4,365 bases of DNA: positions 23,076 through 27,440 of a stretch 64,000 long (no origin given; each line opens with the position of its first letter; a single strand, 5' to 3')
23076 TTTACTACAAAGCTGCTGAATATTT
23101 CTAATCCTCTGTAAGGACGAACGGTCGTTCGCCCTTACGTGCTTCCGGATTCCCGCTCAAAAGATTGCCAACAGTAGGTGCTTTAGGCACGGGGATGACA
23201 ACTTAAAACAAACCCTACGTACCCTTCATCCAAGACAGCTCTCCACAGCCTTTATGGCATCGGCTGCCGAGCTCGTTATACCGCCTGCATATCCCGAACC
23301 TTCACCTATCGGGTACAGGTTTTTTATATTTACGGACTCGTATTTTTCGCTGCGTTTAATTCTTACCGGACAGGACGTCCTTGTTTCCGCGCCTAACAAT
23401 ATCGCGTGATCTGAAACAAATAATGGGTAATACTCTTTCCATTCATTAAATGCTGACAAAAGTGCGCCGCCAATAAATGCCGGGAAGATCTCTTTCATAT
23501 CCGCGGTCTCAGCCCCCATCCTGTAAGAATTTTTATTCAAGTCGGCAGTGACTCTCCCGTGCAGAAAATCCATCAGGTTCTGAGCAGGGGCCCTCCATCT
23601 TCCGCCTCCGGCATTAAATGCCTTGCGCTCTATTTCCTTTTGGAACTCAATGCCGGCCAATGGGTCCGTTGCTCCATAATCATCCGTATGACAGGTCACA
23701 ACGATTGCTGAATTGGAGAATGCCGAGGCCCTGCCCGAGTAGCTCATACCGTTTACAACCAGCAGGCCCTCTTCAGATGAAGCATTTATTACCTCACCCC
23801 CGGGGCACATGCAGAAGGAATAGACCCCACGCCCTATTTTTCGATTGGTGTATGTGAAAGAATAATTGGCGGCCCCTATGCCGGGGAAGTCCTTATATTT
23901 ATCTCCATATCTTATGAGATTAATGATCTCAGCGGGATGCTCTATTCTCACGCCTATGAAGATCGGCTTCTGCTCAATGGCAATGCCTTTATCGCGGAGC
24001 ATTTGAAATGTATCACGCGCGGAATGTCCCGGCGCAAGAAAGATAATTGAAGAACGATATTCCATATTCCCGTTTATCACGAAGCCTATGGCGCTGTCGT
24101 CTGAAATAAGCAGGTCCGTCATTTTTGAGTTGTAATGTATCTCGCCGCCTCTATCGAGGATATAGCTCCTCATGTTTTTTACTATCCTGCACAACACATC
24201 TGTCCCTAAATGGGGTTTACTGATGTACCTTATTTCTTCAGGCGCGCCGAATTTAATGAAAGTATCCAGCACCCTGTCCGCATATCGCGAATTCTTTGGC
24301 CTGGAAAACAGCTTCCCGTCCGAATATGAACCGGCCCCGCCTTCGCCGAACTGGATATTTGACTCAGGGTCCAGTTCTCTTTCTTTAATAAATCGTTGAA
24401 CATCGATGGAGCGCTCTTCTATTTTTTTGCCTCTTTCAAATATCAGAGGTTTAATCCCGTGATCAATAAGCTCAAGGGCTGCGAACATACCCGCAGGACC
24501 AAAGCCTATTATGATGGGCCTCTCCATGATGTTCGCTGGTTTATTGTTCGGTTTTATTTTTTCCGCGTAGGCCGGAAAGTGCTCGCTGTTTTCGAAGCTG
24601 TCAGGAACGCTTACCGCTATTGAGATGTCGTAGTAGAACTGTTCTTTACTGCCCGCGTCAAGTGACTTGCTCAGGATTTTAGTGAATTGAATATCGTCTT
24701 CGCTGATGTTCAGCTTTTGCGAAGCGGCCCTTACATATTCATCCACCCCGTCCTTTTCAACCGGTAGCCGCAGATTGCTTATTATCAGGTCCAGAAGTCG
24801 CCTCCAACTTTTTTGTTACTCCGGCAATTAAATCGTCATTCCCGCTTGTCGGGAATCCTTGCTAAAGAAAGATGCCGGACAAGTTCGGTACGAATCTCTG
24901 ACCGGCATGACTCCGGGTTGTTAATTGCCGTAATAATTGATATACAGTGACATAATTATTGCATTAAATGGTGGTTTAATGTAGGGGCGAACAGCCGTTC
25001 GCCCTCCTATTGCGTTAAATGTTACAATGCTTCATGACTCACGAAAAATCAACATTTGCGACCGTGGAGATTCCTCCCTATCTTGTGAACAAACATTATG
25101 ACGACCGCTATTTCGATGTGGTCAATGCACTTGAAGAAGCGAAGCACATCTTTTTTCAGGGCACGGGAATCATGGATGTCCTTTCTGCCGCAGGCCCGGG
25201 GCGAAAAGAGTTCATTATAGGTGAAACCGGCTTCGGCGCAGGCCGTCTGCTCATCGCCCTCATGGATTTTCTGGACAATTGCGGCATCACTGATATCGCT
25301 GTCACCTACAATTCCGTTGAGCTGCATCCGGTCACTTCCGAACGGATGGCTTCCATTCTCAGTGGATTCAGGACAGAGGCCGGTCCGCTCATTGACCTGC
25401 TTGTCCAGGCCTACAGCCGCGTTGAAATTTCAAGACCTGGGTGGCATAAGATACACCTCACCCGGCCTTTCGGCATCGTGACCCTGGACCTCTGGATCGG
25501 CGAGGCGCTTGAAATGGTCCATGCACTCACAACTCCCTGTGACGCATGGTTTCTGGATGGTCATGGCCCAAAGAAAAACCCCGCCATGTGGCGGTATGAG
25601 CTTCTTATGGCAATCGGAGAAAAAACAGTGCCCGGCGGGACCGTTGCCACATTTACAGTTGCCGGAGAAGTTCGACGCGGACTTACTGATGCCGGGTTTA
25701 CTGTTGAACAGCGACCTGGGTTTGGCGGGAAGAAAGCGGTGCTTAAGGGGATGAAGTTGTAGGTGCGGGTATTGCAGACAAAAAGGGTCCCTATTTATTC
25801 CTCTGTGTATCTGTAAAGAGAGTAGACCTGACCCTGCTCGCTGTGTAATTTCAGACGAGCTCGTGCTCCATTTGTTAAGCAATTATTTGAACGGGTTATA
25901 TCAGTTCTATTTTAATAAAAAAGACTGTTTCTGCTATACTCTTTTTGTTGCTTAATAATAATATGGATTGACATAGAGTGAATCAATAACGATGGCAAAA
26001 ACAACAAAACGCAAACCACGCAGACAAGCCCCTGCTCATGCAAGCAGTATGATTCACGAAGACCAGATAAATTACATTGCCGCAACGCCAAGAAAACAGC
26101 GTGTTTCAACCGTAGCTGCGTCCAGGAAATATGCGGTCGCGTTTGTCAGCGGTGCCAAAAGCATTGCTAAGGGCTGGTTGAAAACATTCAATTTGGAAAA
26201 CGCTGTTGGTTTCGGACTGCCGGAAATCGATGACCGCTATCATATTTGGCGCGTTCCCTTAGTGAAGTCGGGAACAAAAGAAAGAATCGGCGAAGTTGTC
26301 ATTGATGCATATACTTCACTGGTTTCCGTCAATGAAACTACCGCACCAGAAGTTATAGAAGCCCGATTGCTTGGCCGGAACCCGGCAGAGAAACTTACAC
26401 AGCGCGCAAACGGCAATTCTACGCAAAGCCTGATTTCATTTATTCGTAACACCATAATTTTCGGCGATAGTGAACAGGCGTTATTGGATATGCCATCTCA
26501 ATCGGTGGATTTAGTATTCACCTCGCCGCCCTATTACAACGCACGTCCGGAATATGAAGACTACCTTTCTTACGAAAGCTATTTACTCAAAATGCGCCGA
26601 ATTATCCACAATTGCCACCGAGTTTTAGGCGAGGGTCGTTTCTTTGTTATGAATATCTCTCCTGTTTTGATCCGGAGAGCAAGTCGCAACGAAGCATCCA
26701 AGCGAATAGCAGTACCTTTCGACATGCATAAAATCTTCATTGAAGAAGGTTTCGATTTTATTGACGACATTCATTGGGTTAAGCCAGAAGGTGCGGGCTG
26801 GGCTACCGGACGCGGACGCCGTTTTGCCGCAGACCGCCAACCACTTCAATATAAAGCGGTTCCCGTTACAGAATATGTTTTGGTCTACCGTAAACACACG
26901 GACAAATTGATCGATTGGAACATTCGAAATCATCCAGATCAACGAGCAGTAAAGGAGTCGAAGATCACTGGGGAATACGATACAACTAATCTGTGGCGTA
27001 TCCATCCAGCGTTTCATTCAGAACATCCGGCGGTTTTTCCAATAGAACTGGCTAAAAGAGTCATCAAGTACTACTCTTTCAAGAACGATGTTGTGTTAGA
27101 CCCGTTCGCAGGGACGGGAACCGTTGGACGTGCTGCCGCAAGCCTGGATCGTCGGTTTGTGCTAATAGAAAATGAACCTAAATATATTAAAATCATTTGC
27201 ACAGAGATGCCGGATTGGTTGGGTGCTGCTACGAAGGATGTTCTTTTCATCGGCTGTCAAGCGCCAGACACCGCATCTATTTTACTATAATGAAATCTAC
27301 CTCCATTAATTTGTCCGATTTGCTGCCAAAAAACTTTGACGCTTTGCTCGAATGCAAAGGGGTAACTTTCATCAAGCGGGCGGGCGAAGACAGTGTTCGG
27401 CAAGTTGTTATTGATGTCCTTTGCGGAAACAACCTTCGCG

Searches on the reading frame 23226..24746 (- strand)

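Call 63: search_protein_families(library=pfam, proteins=[window:23226-24746:-], max_evalue=0.001)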
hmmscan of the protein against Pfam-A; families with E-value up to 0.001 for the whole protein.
window:23226-24746:- (506 aa): 3 families
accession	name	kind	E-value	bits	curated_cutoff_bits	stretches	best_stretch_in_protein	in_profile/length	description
PF21688.3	FAD-depend_C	-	3.9e-66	223.5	27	1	263-457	3-197/197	FAD-dependent protein, C-terminal domain-like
PF03486.20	HI0933_like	-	6.1e-06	26.3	50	0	78-110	4-36/244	HI0933-like protein Rossmann domain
PF00890.30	FAD_binding_2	-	0.00017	21.4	20.4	0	78-108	3-33/414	FAD binding domain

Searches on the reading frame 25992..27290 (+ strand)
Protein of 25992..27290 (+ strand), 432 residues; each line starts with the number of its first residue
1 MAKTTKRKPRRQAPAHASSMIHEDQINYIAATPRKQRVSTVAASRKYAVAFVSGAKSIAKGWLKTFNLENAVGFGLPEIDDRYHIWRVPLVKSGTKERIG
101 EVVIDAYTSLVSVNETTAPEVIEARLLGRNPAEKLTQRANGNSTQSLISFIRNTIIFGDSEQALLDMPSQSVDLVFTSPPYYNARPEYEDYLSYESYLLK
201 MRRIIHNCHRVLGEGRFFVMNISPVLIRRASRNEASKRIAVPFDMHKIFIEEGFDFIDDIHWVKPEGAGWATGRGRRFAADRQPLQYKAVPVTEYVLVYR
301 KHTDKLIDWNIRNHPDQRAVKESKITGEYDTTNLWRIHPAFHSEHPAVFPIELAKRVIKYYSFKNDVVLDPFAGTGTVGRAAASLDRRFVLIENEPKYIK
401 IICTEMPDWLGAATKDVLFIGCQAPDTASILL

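Call 63: search_protein_families(library=pfam, proteins=[window:25992-27290:+], max_evalue=0.001)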
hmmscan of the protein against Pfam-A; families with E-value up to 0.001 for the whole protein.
window:25992-27290:+ (432 aa): 4 families
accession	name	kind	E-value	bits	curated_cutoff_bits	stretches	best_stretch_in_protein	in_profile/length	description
PF01555.25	N6_N4_Mtase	-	1.2e-44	153.3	26.7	1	172-402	1-219/221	DNA methylase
PF03602.21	Cons_hypoth95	-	1e-05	25.8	24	0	363-404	40-82/182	Conserved hypothetical protein 95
PF02086.21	MethyltransfD12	-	0.00089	19.5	22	0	364-384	20-40/253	D12 class N6 adenine-specific DNA methyltransferase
PF01170.24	UPF0020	-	0.00099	19.3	22.3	0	120-183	73-133/197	RMKL-like, methyltransferase domain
